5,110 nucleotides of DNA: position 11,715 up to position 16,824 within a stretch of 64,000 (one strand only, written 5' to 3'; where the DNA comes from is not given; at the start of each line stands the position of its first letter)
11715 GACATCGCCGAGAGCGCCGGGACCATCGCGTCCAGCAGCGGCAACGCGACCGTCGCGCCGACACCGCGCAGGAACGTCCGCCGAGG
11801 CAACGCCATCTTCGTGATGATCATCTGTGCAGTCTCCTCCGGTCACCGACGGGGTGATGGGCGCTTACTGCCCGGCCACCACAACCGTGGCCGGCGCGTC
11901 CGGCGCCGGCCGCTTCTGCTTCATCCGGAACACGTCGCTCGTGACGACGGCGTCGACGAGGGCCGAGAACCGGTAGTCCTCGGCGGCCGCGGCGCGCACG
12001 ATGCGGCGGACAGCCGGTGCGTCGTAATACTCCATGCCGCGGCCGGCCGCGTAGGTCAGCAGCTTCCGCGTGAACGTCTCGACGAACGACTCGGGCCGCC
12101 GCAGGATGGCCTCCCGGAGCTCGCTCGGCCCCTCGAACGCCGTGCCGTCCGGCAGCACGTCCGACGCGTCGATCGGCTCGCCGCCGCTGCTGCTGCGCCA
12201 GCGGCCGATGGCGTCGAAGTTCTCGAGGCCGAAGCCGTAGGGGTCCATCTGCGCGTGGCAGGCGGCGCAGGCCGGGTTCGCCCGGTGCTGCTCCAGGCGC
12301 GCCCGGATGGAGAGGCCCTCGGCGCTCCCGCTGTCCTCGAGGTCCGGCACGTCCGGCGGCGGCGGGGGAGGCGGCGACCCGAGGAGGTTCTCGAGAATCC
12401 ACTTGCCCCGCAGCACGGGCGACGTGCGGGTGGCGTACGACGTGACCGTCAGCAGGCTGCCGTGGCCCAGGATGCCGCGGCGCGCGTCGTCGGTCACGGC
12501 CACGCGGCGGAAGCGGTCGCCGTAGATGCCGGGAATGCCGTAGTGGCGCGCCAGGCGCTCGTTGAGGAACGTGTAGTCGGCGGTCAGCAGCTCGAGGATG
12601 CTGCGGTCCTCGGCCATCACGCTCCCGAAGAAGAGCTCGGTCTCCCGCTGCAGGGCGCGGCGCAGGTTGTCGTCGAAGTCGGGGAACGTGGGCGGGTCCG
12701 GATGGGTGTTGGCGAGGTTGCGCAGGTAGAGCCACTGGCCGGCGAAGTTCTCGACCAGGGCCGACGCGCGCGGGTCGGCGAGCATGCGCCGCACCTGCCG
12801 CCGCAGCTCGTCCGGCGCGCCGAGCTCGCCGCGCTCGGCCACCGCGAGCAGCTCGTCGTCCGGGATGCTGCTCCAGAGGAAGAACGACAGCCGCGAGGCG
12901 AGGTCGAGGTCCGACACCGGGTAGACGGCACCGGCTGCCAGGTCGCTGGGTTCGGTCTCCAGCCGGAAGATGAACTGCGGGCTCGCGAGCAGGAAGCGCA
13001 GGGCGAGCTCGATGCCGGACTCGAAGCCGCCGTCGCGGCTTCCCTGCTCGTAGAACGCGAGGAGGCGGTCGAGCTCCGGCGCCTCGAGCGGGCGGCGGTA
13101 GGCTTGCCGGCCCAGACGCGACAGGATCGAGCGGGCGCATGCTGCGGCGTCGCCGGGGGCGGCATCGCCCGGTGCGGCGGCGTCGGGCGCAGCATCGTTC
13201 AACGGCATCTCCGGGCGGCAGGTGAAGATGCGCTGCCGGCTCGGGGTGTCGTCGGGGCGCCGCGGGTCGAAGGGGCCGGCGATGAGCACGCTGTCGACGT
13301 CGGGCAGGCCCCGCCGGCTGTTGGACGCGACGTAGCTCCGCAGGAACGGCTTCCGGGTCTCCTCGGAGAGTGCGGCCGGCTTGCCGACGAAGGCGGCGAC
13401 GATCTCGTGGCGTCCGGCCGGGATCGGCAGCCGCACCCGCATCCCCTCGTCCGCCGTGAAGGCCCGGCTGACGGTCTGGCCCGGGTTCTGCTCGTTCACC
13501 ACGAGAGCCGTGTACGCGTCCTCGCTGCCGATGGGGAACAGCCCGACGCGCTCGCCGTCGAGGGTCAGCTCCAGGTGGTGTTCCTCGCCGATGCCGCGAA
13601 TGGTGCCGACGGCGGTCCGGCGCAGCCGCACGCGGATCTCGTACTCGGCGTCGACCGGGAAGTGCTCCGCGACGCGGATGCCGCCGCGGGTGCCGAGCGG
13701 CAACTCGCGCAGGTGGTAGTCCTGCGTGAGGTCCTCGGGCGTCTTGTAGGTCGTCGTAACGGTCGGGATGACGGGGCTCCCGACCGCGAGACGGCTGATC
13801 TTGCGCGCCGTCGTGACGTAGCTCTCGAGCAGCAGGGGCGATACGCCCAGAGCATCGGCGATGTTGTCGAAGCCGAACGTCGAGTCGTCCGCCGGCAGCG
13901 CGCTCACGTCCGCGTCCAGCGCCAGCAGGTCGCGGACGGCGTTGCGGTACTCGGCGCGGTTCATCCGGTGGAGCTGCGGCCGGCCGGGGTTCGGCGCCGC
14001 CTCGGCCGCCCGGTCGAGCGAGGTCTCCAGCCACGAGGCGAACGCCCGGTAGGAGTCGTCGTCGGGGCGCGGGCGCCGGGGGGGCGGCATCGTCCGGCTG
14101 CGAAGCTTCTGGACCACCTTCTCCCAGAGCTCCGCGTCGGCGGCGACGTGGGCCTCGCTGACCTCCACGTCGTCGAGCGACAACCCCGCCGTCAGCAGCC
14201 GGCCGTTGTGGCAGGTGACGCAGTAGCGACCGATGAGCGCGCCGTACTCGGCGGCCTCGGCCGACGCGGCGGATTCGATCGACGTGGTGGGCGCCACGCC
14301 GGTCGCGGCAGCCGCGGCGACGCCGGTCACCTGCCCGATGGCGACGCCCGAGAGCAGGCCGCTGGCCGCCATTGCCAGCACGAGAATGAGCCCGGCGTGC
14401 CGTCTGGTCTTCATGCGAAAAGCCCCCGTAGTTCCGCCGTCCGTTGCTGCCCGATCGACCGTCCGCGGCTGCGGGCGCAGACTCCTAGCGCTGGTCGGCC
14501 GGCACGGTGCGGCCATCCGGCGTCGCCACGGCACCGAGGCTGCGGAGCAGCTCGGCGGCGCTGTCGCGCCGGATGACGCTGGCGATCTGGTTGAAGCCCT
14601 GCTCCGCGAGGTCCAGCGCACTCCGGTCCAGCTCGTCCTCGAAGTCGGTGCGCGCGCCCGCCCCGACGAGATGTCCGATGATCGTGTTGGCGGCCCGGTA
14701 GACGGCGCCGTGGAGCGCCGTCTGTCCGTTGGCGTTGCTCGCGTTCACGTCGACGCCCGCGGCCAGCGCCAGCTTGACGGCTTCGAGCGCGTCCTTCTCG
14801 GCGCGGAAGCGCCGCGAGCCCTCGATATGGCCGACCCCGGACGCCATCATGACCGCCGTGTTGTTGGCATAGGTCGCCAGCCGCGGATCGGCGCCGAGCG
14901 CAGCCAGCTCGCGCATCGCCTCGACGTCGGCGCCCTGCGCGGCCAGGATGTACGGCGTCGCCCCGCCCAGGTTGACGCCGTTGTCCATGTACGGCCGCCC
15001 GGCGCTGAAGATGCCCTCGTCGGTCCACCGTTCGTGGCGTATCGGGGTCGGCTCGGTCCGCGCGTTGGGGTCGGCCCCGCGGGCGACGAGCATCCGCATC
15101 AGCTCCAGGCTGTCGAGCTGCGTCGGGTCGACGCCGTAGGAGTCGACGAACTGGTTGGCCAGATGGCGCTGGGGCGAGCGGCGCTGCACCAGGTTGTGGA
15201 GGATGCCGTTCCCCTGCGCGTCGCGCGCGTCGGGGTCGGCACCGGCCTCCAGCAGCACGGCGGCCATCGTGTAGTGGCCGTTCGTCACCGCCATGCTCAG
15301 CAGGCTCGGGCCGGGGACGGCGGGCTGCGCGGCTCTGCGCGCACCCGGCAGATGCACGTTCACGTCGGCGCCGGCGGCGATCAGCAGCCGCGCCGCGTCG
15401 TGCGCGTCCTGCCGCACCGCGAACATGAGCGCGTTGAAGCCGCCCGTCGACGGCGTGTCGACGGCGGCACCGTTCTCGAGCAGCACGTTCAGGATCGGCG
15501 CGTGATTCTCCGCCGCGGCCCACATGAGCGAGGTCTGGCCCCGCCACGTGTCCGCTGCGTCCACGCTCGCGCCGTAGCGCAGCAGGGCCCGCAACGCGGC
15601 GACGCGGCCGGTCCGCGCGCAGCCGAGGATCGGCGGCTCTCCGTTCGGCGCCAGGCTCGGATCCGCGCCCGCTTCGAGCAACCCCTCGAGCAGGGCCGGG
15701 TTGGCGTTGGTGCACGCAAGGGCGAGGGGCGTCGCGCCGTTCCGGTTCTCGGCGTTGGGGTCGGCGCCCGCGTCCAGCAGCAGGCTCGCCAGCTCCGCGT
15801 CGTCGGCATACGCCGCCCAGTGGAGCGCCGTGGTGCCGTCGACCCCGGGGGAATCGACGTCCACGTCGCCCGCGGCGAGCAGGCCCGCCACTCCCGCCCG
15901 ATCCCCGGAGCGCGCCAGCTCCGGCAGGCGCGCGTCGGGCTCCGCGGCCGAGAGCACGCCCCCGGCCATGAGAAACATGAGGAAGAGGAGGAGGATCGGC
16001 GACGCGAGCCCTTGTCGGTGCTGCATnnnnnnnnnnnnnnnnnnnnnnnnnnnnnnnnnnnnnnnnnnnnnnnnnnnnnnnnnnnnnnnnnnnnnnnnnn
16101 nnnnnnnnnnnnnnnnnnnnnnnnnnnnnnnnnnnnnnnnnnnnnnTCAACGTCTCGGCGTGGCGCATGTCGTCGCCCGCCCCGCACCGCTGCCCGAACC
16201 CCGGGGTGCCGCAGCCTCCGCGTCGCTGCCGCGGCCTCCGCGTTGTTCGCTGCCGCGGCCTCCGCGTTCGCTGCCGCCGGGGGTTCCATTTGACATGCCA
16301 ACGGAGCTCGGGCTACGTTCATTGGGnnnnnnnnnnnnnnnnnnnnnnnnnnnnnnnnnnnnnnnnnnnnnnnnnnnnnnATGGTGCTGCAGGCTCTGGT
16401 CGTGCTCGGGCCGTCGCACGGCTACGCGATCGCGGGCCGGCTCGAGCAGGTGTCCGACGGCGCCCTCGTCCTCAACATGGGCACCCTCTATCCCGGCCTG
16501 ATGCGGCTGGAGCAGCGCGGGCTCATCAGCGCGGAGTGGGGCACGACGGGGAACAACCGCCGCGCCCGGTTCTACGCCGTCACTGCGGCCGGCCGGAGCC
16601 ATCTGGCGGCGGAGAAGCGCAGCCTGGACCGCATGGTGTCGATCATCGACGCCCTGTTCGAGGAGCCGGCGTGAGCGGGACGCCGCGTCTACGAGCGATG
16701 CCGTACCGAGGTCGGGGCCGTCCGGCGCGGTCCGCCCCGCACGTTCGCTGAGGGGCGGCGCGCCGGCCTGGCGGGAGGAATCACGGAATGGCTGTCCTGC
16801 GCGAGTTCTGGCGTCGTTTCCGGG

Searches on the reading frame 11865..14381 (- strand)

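Call 10: search_protein_families(library=pfam, proteins=[window:11865-14381:-], max_evalue=0.001)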
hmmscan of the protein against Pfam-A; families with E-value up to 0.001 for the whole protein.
window:11865-14381:- (838 aa): 7 families
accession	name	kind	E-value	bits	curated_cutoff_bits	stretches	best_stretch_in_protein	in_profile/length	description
PF07631.16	PSD4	-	9.5e-50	168.8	23.3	1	490-616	2-128/128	Protein of unknown function (DUF1592)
PF07627.16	PSCyt3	-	5.9e-37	126.3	27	1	634-731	1-97/98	Protein of unknown function (DUF1588)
PF07624.16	PSD2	-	5.4e-26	90.6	25.8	1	745-818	1-74/74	Protein of unknown function (DUF1585)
PF07626.16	PSD3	-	3.6e-21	75.8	23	1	139-200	2-64/65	Protein of unknown function (DUF1587)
PF07637.16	PSD5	-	4.3e-20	72.3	34.2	1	415-475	1-62/62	Protein of unknown function (DUF1595)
PF07635.16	PSCyt1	-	1.9e-06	28.8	22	1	54-101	1-58/59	Planctomycete cytochrome C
PF13442.11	Cytochrome_CBB3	-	0.00011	22.9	27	0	43-118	3-68/68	Cytochrome C oxidase, cbb3-type, subunit III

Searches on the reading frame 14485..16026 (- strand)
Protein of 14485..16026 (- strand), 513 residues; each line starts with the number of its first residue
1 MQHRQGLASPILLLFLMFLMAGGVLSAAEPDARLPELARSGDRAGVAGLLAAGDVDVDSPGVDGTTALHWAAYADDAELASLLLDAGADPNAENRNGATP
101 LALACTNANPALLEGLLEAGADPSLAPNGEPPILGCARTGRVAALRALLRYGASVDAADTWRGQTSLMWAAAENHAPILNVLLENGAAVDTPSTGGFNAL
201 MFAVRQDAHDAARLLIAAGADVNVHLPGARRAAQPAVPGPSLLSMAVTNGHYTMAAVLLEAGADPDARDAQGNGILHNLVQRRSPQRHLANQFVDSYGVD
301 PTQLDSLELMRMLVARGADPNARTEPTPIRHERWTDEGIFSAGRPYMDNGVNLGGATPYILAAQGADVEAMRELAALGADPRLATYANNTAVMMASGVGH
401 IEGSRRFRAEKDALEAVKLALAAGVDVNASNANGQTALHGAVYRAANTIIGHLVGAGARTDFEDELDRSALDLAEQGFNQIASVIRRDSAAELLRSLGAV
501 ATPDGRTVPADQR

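Call 10: search_protein_families(library=pfam, proteins=[window:14485-16026:-], max_evalue=0.001)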
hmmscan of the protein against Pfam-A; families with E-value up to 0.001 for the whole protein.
window:14485-16026:- (513 aa): 5 families
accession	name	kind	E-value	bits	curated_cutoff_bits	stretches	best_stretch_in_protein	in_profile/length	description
PF12796.13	Ank_2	-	3.8e-43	146.4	27.3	3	136-224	4-88/90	Ankyrin repeats (3 copies)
PF00023.36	Ank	-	2.8e-39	131.4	21.1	1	63-94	1-32/33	Ankyrin repeat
PF13637.12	Ank_4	-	6.9e-34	115.6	22.7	4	409-444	5-40/50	Ankyrin repeats (many copies)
PF13857.12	Ank_5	-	4.1e-30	104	27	3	49-104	1-56/56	Ankyrin repeats (many copies)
PF13606.12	Ank_3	-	4.7e-29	97.2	22.3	0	163-190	2-29/30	Ankyrin repeat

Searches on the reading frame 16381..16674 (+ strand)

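Call 10: search_protein_families(library=pfam, proteins=[window:16381-16674:+], max_evalue=0.001)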
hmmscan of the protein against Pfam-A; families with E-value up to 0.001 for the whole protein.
window:16381-16674:+ (97 aa): 1 family
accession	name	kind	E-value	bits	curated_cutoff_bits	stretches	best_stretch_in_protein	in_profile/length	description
PF03551.20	PadR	-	5.9e-20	71.5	27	1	4-76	3-74/75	Transcriptional regulator PadR-like family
